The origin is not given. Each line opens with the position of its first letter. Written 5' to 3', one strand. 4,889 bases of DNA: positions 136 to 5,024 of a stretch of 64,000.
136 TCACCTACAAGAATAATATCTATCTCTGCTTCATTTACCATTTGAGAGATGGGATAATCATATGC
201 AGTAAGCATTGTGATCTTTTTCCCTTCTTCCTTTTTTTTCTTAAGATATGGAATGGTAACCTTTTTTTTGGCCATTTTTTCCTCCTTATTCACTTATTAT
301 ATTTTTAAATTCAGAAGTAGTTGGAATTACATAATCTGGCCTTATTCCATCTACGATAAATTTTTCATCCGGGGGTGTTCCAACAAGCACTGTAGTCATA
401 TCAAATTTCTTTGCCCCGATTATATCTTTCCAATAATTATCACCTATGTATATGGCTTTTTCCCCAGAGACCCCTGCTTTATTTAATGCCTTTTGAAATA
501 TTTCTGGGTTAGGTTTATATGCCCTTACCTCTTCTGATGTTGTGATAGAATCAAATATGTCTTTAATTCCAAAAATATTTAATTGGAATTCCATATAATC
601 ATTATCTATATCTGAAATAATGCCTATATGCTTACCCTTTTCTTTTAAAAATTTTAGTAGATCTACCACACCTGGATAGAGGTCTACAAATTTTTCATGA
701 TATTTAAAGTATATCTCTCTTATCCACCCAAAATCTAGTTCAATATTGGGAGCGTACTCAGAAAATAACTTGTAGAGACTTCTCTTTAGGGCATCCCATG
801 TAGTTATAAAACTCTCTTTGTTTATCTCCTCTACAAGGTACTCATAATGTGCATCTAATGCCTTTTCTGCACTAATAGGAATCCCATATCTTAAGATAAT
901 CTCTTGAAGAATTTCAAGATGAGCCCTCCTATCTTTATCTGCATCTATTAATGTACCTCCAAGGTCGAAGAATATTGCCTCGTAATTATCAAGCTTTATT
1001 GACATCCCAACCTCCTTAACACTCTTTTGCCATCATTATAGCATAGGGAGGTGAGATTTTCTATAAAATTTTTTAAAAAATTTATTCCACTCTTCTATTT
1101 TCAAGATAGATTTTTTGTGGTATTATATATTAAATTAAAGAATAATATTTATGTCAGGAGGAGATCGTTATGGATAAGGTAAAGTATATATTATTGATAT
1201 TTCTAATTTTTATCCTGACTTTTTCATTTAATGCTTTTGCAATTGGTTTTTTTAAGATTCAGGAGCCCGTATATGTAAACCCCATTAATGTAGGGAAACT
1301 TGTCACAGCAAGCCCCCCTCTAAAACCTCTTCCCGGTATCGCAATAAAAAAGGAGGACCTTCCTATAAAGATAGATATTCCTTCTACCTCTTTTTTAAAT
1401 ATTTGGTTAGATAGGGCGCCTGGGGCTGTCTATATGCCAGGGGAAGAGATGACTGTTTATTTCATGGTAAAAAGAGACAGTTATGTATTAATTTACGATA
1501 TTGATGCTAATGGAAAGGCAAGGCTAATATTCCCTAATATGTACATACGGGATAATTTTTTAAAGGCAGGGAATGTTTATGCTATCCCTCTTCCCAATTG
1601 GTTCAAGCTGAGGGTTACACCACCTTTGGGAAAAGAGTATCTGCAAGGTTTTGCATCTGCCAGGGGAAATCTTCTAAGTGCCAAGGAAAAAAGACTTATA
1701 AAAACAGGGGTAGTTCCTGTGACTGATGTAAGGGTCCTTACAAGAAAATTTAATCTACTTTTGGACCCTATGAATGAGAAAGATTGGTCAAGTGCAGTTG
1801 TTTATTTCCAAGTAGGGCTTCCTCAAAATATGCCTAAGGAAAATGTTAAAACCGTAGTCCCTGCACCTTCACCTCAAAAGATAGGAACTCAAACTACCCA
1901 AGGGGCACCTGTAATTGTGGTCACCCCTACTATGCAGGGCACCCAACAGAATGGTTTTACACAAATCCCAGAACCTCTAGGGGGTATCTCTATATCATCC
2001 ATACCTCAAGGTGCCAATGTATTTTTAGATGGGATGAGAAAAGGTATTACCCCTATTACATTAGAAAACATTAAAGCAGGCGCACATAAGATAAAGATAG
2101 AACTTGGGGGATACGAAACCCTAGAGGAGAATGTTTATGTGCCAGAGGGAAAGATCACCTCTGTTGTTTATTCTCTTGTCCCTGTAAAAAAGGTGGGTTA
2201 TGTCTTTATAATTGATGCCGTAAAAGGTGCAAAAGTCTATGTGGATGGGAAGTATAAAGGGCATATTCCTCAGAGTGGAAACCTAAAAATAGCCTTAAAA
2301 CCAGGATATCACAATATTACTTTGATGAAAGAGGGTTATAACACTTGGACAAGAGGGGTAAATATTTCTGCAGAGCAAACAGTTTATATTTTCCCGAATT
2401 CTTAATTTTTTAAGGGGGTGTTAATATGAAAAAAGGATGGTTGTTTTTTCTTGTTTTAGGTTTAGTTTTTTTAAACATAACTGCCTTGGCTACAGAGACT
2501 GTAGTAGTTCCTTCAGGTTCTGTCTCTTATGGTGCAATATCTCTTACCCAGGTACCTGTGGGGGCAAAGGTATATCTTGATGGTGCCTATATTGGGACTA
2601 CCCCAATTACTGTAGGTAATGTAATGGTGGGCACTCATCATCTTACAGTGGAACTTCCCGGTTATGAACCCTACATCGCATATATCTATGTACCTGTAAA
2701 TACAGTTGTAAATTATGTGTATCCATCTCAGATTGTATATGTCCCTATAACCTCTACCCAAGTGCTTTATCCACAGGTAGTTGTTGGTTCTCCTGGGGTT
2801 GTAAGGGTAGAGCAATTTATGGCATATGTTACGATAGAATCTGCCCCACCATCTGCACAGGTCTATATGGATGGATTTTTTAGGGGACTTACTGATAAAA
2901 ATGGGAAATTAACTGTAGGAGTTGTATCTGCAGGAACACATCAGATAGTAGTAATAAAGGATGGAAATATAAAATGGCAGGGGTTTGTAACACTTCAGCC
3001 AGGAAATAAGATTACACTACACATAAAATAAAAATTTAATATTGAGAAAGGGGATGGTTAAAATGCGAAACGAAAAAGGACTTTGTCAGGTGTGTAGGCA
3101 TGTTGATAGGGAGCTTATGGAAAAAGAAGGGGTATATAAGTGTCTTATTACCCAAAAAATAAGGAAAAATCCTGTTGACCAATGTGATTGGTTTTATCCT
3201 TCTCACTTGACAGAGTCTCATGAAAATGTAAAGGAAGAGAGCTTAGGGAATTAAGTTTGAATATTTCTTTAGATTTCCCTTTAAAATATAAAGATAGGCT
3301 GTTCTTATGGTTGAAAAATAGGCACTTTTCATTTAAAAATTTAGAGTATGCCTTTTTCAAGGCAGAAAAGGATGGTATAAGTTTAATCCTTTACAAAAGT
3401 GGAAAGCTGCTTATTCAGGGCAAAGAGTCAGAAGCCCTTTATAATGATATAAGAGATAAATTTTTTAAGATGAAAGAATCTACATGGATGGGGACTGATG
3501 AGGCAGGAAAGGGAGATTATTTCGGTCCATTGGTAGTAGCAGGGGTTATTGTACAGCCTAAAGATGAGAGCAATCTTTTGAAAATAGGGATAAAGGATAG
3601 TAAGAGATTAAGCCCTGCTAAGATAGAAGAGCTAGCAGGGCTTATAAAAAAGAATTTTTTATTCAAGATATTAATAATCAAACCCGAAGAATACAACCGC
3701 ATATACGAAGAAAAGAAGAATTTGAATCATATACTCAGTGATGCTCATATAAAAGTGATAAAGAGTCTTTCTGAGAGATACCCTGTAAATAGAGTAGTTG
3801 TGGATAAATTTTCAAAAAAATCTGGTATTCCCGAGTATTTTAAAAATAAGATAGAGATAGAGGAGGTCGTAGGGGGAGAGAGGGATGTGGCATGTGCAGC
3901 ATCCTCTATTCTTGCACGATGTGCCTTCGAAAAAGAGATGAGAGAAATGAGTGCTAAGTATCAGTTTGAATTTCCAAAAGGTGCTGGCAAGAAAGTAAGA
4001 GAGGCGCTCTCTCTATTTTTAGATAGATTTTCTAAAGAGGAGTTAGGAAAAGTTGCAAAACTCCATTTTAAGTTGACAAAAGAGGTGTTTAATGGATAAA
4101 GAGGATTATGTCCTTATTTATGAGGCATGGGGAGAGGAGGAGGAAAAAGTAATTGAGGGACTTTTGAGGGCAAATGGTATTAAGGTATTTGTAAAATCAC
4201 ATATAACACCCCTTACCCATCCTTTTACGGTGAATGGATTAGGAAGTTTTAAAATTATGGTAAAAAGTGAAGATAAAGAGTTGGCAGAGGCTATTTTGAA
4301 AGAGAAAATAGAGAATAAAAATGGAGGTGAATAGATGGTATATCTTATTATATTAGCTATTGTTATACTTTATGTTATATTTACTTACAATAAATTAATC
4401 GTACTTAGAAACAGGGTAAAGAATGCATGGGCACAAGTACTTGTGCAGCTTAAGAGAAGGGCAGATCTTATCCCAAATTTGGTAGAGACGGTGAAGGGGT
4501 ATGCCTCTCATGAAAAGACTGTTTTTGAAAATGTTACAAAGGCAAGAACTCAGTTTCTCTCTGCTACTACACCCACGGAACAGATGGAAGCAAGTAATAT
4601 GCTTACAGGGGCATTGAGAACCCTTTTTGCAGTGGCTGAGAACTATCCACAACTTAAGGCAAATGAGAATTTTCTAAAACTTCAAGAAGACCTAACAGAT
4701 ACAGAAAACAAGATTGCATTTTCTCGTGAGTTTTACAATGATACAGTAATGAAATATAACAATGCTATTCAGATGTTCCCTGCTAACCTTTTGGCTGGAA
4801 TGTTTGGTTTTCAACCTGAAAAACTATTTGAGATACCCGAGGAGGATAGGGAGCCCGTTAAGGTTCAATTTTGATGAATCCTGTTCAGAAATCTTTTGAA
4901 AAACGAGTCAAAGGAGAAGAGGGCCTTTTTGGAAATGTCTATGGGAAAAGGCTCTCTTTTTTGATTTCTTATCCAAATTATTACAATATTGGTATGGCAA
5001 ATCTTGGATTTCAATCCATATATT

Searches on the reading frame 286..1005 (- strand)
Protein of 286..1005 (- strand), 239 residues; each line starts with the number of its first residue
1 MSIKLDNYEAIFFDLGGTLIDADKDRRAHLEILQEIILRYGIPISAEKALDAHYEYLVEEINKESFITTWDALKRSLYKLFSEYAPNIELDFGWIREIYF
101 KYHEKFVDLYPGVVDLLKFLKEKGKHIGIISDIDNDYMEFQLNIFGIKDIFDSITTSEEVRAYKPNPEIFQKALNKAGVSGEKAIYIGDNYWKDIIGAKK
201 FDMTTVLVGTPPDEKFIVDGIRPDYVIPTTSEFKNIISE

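Call 48: search_protein_families(library=pfam, proteins=[window:286-1005:-], max_evalue=0.001)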
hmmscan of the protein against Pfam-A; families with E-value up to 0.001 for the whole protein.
window:286-1005:- (239 aa): 5 families
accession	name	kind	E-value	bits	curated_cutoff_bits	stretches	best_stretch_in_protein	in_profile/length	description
PF13419.12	HAD_2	-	7.5e-31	108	23.8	1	11-208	1-178/178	Haloacid dehalogenase-like hydrolase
PF00702.32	Hydrolase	-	8.9e-27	95.2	26.4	1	8-201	1-190/191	haloacid dehalogenase-like hydrolase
PF13242.12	Hydrolase_like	-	8e-12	45.4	22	1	164-229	4-71/75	HAD-hyrolase-like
PF12710.13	HAD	-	4.2e-05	24.5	27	1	11-189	1-180/189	haloacid dehalogenase-like hydrolase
PF06888.18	Put_Phosphatase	-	5.4e-05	23.2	27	0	106-156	69-121/234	Putative Phosphatase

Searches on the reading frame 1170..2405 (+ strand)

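Call 72: search_protein_families(library=pfam, proteins=[window:1170-2405:+], max_evalue=0.00001)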
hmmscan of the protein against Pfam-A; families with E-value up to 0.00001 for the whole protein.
window:1170-2405:+ (411 aa): 2 families
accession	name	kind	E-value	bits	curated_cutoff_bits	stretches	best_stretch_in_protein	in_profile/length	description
PF08308.17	PEGA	-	4.5e-31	107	20.8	2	271-338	2-69/71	PEGA domain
PF14326.11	DUF4384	-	5.8e-21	74.8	27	1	88-164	2-79/81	Domain of unknown function (DUF4384)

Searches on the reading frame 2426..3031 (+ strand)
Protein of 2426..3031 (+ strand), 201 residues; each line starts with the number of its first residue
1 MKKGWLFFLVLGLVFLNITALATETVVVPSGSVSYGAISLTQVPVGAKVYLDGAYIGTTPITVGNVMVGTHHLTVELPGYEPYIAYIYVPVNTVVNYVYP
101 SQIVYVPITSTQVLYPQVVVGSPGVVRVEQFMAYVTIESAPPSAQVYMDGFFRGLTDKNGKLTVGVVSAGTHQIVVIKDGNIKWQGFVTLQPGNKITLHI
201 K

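Call 48: search_protein_families(library=pfam, proteins=[window:2426-3031:+], max_evalue=0.001)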
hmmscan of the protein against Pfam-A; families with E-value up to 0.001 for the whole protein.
window:2426-3031:+ (201 aa): 2 families
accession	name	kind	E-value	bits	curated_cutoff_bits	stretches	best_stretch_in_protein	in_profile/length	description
PF08308.17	PEGA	-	3.6e-23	81.7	20.8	2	37-96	3-62/71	PEGA domain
PF13620.12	CarboxypepD_reg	-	0.0006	20.6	32.3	0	153-200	31-79/82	Carboxypeptidase regulatory-like domain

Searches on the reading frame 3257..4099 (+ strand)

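Call 8: search_protein_families(library=pfam, proteins=[window:3257-4099:+], max_evalue=0.001)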
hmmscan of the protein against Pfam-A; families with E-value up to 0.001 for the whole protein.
window:3257-4099:+ (280 aa): 2 families
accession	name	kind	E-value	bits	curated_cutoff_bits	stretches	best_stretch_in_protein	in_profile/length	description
PF01351.25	RNase_HII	-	2.7e-37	129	25.8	1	78-273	1-198/199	Ribonuclease HII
PF11858.14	DUF3378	-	2.5e-05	24.8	27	1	27-60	25-58/76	Domain of unknown function (DUF3378)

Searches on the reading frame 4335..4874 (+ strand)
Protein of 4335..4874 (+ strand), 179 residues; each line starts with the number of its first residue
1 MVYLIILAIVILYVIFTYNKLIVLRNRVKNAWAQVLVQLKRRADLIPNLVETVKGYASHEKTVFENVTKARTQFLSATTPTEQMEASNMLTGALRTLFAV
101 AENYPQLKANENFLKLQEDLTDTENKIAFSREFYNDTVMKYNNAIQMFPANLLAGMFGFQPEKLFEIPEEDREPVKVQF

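Call 72: search_protein_families(library=pfam, proteins=[window:4335-4874:+], max_evalue=0.00001)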
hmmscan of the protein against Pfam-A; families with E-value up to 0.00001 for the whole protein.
window:4335-4874:+ (179 aa): 1 family
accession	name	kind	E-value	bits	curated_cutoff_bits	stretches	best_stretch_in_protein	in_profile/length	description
PF04011.17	LemA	-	2.3e-64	216.1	26.2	1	31-179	1-149/149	LemA family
